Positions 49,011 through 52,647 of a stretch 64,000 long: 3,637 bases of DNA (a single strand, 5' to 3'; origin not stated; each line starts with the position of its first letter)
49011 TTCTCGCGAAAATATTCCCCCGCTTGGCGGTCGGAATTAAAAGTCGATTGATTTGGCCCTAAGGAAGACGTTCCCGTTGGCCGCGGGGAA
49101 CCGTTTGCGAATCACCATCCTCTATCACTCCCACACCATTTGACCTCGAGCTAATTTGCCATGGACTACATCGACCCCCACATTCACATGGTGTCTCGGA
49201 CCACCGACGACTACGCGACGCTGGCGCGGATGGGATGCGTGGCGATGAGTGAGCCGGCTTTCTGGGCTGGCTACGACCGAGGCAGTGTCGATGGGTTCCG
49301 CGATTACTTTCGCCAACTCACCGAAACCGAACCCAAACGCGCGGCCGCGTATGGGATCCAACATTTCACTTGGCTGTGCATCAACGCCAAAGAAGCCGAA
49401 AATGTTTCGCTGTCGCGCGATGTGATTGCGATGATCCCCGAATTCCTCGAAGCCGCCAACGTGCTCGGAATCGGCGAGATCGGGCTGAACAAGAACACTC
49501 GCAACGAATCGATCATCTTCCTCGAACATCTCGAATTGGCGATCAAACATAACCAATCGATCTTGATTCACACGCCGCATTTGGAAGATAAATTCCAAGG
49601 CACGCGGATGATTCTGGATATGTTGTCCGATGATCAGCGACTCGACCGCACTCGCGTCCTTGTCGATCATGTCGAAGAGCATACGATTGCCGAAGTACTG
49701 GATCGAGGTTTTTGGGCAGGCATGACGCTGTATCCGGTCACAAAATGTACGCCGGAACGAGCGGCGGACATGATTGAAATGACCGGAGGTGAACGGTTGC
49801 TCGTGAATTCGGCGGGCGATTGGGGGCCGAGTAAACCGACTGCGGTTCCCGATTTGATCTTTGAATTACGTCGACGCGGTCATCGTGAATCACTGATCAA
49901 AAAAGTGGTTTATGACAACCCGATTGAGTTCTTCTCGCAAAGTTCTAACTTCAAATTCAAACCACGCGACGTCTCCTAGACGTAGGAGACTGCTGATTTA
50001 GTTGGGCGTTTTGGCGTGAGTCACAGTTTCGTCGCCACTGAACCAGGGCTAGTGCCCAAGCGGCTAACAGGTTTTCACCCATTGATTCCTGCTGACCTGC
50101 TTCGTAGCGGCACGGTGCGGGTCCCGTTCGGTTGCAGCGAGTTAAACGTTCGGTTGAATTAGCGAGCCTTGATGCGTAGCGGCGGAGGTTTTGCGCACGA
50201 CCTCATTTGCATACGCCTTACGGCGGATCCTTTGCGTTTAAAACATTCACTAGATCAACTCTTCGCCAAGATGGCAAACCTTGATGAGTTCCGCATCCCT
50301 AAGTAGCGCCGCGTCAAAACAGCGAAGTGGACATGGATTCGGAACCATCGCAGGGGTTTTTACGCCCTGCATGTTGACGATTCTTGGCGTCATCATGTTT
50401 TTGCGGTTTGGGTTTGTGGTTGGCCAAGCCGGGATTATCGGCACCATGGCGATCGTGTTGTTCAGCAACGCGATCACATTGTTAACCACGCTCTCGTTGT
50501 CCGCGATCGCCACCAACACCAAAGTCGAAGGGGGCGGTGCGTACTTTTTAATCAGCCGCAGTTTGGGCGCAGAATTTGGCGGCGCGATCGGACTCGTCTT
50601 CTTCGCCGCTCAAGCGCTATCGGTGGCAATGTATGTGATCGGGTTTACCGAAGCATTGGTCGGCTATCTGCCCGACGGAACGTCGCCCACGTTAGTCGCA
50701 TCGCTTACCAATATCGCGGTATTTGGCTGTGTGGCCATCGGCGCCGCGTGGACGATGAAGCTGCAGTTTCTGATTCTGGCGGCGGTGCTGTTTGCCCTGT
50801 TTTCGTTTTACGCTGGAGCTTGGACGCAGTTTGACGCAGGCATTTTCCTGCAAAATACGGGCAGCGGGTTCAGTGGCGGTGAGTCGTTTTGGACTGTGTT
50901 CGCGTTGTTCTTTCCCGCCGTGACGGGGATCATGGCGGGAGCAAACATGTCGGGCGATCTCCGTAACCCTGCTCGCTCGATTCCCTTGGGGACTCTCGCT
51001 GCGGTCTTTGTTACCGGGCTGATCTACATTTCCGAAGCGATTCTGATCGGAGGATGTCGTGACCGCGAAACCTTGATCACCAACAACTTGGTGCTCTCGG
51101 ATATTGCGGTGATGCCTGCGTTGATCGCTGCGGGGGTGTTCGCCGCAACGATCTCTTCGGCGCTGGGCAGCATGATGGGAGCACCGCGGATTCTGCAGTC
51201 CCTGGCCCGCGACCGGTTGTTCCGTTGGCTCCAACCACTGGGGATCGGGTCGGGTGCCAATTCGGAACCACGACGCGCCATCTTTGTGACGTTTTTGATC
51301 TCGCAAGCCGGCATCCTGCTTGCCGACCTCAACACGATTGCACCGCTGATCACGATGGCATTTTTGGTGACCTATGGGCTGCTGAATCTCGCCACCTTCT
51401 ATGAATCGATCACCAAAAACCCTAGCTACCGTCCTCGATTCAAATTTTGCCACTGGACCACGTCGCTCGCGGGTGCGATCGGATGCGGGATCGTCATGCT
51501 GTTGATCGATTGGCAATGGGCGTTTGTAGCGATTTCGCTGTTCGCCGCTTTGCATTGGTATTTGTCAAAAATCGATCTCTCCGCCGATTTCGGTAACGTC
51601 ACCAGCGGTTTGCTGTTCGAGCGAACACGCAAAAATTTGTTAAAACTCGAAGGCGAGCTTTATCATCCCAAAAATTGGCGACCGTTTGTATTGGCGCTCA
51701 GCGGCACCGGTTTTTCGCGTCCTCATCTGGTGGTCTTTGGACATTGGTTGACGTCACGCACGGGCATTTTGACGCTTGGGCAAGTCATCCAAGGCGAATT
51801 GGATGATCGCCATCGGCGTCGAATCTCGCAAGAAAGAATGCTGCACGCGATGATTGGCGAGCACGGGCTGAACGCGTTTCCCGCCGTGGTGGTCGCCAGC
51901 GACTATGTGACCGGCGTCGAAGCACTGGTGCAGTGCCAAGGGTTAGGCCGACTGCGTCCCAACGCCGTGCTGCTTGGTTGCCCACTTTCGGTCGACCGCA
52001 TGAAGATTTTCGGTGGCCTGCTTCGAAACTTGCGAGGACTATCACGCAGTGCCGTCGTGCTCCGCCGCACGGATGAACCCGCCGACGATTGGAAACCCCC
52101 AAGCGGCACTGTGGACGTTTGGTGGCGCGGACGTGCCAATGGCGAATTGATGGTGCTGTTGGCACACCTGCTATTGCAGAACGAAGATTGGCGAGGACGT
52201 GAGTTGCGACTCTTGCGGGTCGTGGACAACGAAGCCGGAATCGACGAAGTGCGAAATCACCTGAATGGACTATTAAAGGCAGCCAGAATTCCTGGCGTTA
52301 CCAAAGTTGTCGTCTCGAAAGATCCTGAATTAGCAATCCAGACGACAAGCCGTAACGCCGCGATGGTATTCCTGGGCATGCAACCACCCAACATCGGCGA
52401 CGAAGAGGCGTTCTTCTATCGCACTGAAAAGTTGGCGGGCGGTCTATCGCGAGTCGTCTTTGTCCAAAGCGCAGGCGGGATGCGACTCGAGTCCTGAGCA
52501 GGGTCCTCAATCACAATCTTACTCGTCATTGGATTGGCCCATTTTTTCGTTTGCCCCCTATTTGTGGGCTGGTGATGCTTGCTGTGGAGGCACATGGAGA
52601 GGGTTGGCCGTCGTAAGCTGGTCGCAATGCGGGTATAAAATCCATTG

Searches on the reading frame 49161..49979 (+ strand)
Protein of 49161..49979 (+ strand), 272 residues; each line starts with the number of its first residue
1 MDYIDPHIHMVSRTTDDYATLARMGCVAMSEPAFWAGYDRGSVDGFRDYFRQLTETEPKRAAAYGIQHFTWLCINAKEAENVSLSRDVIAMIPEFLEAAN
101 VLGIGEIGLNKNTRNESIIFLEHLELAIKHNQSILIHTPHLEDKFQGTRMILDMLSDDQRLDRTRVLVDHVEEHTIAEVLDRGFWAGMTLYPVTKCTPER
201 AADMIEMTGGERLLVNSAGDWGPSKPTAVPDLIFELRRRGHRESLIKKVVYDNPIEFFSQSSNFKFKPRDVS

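Call 43: search_protein_families(library=pfam, proteins=[window:49161-49979:+], max_evalue=0.001)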
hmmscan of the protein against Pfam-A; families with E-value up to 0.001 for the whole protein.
window:49161-49979:+ (272 aa): 1 family
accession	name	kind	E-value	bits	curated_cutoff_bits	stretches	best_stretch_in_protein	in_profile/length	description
PF01026.27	TatD_DNase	-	1.3e-08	35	27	1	85-218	70-203/253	TatD related DNase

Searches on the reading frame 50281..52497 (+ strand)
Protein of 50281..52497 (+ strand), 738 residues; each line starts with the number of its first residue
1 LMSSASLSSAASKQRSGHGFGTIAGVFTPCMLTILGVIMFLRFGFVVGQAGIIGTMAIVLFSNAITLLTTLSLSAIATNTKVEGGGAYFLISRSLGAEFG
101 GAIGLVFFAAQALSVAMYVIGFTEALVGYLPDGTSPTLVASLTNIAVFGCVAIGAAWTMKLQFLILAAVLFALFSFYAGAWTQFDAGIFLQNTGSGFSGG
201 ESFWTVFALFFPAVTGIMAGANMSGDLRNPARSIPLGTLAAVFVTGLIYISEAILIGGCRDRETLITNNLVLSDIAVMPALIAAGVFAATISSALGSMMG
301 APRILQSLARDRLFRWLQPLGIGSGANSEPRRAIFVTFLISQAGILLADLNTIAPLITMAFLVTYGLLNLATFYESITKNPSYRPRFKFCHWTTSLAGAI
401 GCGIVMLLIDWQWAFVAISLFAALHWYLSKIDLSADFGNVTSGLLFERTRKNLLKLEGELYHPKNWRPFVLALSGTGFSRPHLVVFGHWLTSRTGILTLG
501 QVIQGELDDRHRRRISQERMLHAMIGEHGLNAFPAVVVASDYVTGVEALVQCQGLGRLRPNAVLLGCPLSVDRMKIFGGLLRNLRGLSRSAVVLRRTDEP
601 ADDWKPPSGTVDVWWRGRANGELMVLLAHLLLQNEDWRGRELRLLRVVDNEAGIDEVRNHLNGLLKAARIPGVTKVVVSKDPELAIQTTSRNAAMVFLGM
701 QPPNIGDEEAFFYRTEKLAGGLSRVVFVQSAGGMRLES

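Call 43: search_protein_families(library=pfam, proteins=[window:50281-52497:+], max_evalue=0.001)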
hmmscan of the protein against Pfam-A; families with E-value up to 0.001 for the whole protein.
window:50281-52497:+ (738 aa): 3 families
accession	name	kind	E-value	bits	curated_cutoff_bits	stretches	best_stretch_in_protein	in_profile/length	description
PF00324.27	AA_permease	-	6.3e-59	200.3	24.6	1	26-470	2-468/470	Amino acid permease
PF03522.20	SLC12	-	3.6e-20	72.8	27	2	480-566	1-85/418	Solute carrier family 12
PF21554.2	CCC_C_2nd_pro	-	5.2e-05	23.7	27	1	620-702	25-102/132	Prokaryotic cation-chloride cotransporter, C-terminal domain, 2nd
